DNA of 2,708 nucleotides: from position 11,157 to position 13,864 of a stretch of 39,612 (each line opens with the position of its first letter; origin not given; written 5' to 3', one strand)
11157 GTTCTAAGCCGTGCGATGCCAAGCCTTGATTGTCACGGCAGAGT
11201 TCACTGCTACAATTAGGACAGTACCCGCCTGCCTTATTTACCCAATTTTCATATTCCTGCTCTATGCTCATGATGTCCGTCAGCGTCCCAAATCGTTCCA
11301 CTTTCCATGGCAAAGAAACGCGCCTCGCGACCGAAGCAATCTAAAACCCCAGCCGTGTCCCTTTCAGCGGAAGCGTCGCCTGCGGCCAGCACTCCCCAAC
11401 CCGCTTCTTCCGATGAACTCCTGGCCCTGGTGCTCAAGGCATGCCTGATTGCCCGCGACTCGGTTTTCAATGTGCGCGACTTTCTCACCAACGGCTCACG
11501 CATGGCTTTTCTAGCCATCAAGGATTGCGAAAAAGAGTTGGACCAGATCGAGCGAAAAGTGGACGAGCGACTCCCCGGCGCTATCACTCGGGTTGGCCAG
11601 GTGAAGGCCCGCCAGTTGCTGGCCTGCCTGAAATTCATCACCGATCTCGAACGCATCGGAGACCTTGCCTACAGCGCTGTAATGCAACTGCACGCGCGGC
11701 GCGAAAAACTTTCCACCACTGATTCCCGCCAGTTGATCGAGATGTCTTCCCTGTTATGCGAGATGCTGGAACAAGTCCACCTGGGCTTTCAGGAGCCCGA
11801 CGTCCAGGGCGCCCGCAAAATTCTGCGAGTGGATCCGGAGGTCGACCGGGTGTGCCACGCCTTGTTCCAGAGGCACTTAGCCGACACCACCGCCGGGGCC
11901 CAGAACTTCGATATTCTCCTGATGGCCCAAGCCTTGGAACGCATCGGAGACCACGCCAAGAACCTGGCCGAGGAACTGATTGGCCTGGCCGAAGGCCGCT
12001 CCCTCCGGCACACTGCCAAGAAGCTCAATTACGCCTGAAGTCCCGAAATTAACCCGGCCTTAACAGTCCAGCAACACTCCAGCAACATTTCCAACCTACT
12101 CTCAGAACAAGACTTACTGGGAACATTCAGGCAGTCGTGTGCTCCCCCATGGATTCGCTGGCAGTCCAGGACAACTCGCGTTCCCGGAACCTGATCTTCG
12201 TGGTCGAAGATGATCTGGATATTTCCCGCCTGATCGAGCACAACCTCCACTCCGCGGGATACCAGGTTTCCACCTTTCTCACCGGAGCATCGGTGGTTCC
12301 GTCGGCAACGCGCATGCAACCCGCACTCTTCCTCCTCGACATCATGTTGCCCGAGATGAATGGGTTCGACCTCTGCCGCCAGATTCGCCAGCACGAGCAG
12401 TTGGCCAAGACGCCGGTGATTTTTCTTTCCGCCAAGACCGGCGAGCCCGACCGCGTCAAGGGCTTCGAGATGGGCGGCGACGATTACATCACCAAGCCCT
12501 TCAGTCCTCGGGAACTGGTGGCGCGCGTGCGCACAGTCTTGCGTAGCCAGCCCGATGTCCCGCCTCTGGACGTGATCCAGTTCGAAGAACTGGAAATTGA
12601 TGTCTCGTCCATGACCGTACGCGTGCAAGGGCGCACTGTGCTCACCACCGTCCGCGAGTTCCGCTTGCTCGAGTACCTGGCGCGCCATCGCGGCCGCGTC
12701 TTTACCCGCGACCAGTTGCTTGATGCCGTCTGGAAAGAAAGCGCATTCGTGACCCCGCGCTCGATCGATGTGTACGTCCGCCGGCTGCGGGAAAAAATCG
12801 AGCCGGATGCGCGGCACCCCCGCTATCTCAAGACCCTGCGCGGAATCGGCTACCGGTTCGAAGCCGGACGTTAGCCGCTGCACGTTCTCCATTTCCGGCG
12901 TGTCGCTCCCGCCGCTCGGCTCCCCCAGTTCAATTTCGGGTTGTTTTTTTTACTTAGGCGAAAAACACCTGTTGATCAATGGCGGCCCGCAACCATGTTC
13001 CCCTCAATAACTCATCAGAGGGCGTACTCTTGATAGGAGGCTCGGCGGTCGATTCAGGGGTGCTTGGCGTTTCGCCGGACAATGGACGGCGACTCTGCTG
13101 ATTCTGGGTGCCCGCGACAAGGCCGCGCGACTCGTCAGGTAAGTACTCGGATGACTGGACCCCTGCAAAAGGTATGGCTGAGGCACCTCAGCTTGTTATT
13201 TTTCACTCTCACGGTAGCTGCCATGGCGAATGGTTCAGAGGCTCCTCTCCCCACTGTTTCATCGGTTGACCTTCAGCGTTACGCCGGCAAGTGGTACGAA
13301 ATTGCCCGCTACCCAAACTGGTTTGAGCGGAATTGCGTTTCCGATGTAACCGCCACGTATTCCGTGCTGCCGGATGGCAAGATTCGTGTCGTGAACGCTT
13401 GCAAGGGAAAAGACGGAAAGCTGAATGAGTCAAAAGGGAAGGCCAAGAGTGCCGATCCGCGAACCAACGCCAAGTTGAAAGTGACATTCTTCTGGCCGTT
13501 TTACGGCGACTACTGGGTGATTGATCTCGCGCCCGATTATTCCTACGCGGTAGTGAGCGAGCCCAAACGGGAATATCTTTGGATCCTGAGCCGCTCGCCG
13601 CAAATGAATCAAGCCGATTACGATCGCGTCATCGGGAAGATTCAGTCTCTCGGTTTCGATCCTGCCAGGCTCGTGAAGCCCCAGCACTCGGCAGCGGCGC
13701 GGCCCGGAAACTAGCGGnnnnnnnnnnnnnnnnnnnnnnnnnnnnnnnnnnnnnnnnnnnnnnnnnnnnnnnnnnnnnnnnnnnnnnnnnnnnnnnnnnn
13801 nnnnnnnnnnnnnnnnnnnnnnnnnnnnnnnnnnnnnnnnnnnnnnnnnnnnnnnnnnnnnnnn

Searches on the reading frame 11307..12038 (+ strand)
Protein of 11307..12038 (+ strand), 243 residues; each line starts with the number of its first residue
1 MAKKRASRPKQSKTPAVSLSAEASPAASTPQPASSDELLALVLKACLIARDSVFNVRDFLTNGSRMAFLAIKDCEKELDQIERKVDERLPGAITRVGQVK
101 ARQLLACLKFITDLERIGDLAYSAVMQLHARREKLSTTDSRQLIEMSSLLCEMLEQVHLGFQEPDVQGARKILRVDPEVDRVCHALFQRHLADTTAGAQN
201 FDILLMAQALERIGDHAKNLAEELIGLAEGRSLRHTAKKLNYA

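Call 62: search_protein_families(library=pfam, proteins=[window:11307-12038:+], max_evalue=0.00001)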
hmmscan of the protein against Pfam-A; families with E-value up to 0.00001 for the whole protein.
window:11307-12038:+ (243 aa): 1 family
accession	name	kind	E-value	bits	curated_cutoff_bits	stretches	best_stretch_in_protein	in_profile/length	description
PF01895.24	PhoU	-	3.8e-23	82.1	23.5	2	143-223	1-88/89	PhoU domain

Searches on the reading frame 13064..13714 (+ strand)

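Call 62: search_protein_families(library=pfam, proteins=[window:13064-13714:+], max_evalue=0.00001)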
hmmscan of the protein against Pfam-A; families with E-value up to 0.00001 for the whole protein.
window:13064-13714:+ (216 aa): 1 family
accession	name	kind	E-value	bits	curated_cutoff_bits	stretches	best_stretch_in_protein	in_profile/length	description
PF08212.18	Lipocalin_2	-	6.3e-51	172.6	24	1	68-207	1-145/146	Lipocalin-like domain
